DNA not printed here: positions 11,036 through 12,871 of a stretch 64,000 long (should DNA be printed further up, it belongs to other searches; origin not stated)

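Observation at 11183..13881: PnuC transporter coupled to a single ORF fusing a NadR-type riboside kinase domain to a DUF4301 domain with UDP-sugar-pyrophosphorylase-like motifs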

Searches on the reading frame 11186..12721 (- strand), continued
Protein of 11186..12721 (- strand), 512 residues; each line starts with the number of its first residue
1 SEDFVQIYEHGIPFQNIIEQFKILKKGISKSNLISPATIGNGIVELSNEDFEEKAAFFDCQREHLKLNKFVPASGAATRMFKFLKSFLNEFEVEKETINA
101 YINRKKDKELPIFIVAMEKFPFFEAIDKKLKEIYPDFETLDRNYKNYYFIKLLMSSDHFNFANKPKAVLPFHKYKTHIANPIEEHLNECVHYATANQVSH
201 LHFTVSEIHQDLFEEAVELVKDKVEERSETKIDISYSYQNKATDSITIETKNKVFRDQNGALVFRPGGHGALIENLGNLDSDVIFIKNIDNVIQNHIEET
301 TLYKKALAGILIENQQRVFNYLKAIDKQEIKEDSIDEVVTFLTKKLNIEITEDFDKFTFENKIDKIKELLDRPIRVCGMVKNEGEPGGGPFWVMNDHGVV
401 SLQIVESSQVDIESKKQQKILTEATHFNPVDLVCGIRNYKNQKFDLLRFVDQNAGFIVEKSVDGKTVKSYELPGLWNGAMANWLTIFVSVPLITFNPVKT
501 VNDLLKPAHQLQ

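Call 32: fold_search(model_id=the predicted structure, library=pdb)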
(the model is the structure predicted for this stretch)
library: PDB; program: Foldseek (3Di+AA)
matches with E <= 10: 466; with E <= 0.001: 23
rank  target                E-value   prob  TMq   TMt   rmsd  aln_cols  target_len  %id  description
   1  3r3i_A                8.5e-11  1.00  0.39  0.43   6.2       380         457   16  Crystal Structure of C-terminal truncation of UDP-glucose Pyrophosphorylase of Homo sapiens (released 2012-03-21)
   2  2icy_MODEL_1_B        1.3e-10  1.00  0.46  0.50   5.7       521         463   14  Crystal Structure of a Putative UDP-glucose Pyrophosphorylase from Arabidopsis Thaliana with Bound UDP-glucose (released 2006-10-03)
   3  3r2w_A                7.1e-10  1.00  0.39  0.42   5.9       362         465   16  Crystal Structure of UDP-glucose Pyrophosphorylase of Homo Sapiens (released 2012-02-08)
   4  3r3i_B                1.1e-09  1.00  0.35  0.38   8.0       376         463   16  Crystal Structure of C-terminal truncation of UDP-glucose Pyrophosphorylase of Homo sapiens (released 2012-03-21)
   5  3r2w_D                2.1e-09  1.00  0.39  0.43   5.5       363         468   16  Crystal Structure of UDP-glucose Pyrophosphorylase of Homo Sapiens (released 2012-02-08)
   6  3r3i_D                2.6e-09  1.00  0.38  0.42   5.8       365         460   16  Crystal Structure of C-terminal truncation of UDP-glucose Pyrophosphorylase of Homo sapiens (released 2012-03-21)
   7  6tn3_B                3.9e-09  1.00  0.48  0.52   6.0       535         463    9  Crystal Structure of Aspergillus fumigatus UDP-N-acetylglucosamine pyrophosphorylase in complex with GlcNAc-1P (released 2020-04-01)
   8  4r7p_A                3.9e-09  1.00  0.44  0.46   7.0       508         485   13  Human UDP-glucose pyrophosphorylase isoform 1 in complex with UDP-glucose (released 2015-04-22)
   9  9g53_C                4.2e-09  1.00  0.48  0.53   5.6       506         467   10  The structure of Aspergillus fumigatus UDP-GlcNAc pyrophosphorylase in complex with a fragment (released 2025-07-30)
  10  6g9w_A                5.7e-09  1.00  0.47  0.52   6.5       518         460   11  Crystal Structure of Aspergillus fumigatus UDP-N-acetylglucosamine pyrophosphorylase in complex with UTP (released 2019-04-24)
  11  5nzj                  6.8e-09  1.00  0.40  0.42   9.3       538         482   12  Crystal structure of UDP-glucose pyrophosphorylase G45Y mutant from Leishmania major in complex with UDP-glucose (released 2018-04-18)
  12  3r2w_B                1.0e-08  1.00  0.39  0.43   5.4       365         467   17  Crystal Structure of UDP-glucose Pyrophosphorylase of Homo Sapiens (released 2012-02-08)
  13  4bma_A                1.3e-08  1.00  0.49  0.53   5.9       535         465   10  structural of Aspergillus fumigatus UDP-N-acetylglucosamine pyrophosphorylase (released 2013-05-15)
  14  3r3i_C                1.5e-08  1.00  0.36  0.41   8.3       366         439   14  Crystal Structure of C-terminal truncation of UDP-glucose Pyrophosphorylase of Homo sapiens (released 2012-03-21)
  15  8yp3_A                1.7e-08  1.00  0.49  0.53   6.1       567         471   11  Crystal structure of UDP-N-acetylglucosamine pyrophosphorylase from Spodoptera frugiperda in complex with UDP-GlcNAc (released 2024-08-07)
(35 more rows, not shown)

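Call 36: search_protein_families(library=pfam, alignment_id=A2, max_evalue=10)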
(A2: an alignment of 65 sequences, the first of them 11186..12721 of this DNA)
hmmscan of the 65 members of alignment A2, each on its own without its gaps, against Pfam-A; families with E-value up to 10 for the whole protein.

A. member 1, window:11186-12721:- (512 aa): 1 family
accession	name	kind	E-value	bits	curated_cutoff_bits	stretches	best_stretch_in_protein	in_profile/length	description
PF14134.11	DUF4301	-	1.6e-200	667.8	27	1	2-510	3-507/507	Domain of unknown function (DUF4301)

B. families by the number of members that match (of 65 scanned): 39 families (the first 25 are shown)
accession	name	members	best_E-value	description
PF14134.11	DUF4301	65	8.2e-221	Domain of unknown function (DUF4301)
PF01704.24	UDPGP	23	1.4e-06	UTP--glucose-1-phosphate uridylyltransferase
PF13800.11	Sigma_reg_N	1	0.0042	Sigma factor regulator N-terminal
PF14076.12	DUF4258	1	0.0049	Domain of unknown function (DUF4258)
PF03747.19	ADP_ribosyl_GH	1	0.0071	ADP-ribosylglycohydrolase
PF14900.11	DUF4493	1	0.0093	Domain of unknown function (DUF4493)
PF08672.17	ANAPC2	1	0.01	Anaphase promoting complex (APC) subunit 2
PF00585.24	Thr_dehydrat_C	1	0.02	C-terminal regulatory domain of Threonine dehydratase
PF00615.24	RGS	1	0.026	Regulator of G protein signaling domain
PF06278.16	CNDH2_N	1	0.027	Condensin II complex subunit CAP-H2 or CNDH2, N-terminal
PF13037.11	DUF3898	1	0.028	Domain of unknown function (DUF3898)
PF18992.5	DUF5725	1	0.035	Family of unknown function (DUF5725)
PF23057.1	RBD_ZCCHC3_1st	1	0.044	ZCCHC3, first RNA-binding domain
PF09516.16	RE_CfrBI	1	0.06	CfrBI restriction endonuclease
PF03299.19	TF_AP-2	1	0.066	Transcription factor AP-2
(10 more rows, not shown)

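Call 47: find_homologous_proteins(query=A2, max_evalue=0.00001)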
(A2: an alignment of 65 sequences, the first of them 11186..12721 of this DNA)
Query A2 (65 sequences) (512 aa, profile of the alignment): 8000 proteins with E <= 0.00001 among 8000 candidates; the best 120 are listed.
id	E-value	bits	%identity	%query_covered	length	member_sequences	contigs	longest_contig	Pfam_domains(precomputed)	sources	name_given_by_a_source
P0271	3.8e-228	777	44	99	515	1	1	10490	PF14134.12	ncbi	-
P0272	2.0e-227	774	46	99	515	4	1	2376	PF14134.12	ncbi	-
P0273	4.3e-227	773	45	99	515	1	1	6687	PF14134.12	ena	-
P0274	5.9e-226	769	45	99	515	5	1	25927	PF14134.12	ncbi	-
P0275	7.5e-226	769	44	99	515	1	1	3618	PF14134.12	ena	-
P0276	4.1e-225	767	48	99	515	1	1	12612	PF14134.12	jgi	jgi:hypothetical protein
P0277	6.4e-225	766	45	99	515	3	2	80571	PF14134.12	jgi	jgi:hypothetical protein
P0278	2.4e-224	764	45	99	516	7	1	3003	PF14134.12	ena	-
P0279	9.1e-224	762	44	99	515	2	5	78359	PF14134.12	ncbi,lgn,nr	ncbi:MAG: DUF4301 family protein [Bacteroidales bacterium]|nr:DUF4301 family protein [Bacteroidales 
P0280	4.0e-223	760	43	99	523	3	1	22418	PF14134.12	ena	-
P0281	4.3e-223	760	47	99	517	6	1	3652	PF14134.12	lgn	-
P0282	5.8e-223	760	-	-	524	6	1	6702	PF14134.12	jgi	jgi:hypothetical protein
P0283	6.1e-223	760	45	100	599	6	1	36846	PF14134.12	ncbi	-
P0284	1.1e-222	759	48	100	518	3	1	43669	PF14134.12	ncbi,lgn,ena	-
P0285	1.2e-222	759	44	99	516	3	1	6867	PF14134.12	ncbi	-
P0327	2.0e-219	748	49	99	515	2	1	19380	PF14134.12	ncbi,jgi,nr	ncbi:MAG: DUF4301 family protein [Chlorobi bacterium]|nr:DUF4301 family protein [Chlorobiota bacteri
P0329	2.5e-219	748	46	99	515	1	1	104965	PF14134.12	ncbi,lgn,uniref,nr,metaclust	ncbi:DUF4301 family protein [Flexithrix dorotheae]|uniref:DUF4301 family protein n=1 Tax=Flexithrix 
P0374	3.1e-218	744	46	99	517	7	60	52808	PF14134.12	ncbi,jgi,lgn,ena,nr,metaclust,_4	ncbi:MAG: DUF4301 family protein [Bacteroidales bacterium]|jgi:hypothetical protein|nr:DUF4301 famil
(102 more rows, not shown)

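Call 48: find_encoding_contigs(protein=P0329, flank=8000, max_places=2)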
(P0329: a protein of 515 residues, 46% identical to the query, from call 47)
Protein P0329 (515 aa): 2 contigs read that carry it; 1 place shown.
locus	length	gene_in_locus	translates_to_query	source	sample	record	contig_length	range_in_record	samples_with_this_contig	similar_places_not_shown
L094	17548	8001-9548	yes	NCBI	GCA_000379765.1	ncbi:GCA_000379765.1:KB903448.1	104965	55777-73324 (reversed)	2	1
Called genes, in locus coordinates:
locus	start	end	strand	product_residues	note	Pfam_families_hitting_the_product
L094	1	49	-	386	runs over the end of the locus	PF01642:MM_CoA_mutase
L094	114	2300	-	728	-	PF01642:MM_CoA_mutase, PF02310:B12-binding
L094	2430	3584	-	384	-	PF03977:OAD_beta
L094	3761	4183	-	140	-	PF25919:BSH_CusB (faint), PF25917:BSH_RND, PF25973:BSH_CzcB (faint), PF25997:BSH_YhbJ (faint), PF00364:Biotin_lipoyl, PF25984:BSH_YknX (faint)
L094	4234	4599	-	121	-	PF04277:OAD_gamma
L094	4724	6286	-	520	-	PF01039:Carboxyl_trans, PF03255:ACCA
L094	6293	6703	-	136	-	PF00903:Glyoxalase, PF13468:Glyoxalase_3, PF13669:Glyoxalase_4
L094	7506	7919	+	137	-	PF01575:MaoC_dehydratas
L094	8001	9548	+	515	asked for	PF14134:DUF4301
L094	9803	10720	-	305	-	PF13785:DUF4178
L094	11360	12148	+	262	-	PF25062:ARM_TT21_N (faint), PF07719:TPR_2 (faint), PF13181:TPR_8 (faint), PF13424:TPR_12 (faint), PF13428:TPR_14 (faint), PF00515:TPR_1 (faint), PF13432:TPR_16 (faint), PF14559:TPR_19 (faint)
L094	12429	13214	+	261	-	PF00515:TPR_1 (faint), PF07719:TPR_2 (faint), PF13181:TPR_8 (faint), PF13428:TPR_14 (faint), PF14559:TPR_19 (faint), PF25062:ARM_TT21_N (faint)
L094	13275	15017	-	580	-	PF00089:Trypsin (faint), PF18962:Por_Secre_tail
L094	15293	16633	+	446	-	PF07719:TPR_2 (faint), PF13431:TPR_17 (faint), PF14559:TPR_19 (faint), PF00004:AAA, PF17862:AAA_lid_3 (faint)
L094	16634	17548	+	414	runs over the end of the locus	PF12569:NatA_aux_su (weak), PF12895:ANAPC3, PF13432:TPR_16 (weak), PF14559:TPR_19, PF14559:TPR_19 (weak), PF13432:TPR_16 (weak), PF00515:TPR_1 (weak), PF07719:TPR_2 (weak), +16 more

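Call 49: find_encoding_contigs(protein=P0374, flank=8000, max_places=2)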
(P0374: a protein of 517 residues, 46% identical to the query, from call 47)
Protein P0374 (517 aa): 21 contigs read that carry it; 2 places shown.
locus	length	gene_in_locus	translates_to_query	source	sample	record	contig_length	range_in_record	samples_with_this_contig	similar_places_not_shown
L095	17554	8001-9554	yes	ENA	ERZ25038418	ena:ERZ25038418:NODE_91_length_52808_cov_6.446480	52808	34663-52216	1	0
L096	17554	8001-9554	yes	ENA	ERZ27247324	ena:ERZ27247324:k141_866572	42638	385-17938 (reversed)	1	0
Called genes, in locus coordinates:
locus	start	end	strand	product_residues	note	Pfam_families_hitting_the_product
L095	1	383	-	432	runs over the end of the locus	PF00155:Aminotran_1_2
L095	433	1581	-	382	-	PF02771:Acyl-CoA_dh_N, PF02770:Acyl-CoA_dh_M, PF00441:Acyl-CoA_dh_1, PF08028:Acyl-CoA_dh_2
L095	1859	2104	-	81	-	-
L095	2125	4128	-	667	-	PF00289:Biotin_carb_N, PF02222:ATP-grasp, PF02786:CPSase_L_D2, PF07478:Dala_Dala_lig_C, PF08443:RimK (faint), PF02785:Biotin_carb_C, PF25917:BSH_RND (faint), PF00364:Biotin_lipoyl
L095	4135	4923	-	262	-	PF00378:ECH_1, PF16113:ECH_2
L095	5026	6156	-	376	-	PF06267:DUF1028, PF18962:Por_Secre_tail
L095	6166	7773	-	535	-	PF03255:ACCA (faint), PF01039:Carboxyl_trans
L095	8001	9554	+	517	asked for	PF14134:DUF4301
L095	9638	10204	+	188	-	PF01765:RRF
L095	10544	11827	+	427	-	PF02321:OEP (weak)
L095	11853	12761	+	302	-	PF25917:BSH_RND (weak), PF25997:BSH_YhbJ (faint)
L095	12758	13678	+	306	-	PF00005:ABC_tran, PF13304:AAA_21 (faint)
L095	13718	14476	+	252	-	PF00005:ABC_tran, PF13304:AAA_21 (faint)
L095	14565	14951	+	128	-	-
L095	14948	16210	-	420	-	-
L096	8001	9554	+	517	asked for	PF14134:DUF4301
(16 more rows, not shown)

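Call 50: find_encoding_contigs(protein=P0327, flank=8000, max_places=2)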
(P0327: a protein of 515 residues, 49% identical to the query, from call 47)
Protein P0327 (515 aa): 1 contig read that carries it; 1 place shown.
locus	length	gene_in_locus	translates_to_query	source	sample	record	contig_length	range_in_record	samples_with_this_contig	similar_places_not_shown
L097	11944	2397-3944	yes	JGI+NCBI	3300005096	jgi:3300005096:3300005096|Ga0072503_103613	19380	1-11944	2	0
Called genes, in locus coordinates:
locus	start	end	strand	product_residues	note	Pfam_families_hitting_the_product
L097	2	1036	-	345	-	?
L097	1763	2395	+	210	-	-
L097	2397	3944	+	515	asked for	PF14134:DUF4301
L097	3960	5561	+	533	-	PF00515:TPR_1 (weak), PF07719:TPR_2 (faint), PF13181:TPR_8 (faint), PF13414:TPR_11 (faint), PF13431:TPR_17 (faint)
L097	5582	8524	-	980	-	PF01839:FG-GAP (faint), PF13517:FG-GAP_3, PF18962:Por_Secre_tail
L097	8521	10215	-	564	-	PF01839:FG-GAP (faint), PF13517:FG-GAP_3, PF18962:Por_Secre_tail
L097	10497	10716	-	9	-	-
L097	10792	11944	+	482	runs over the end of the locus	PF00474:SSF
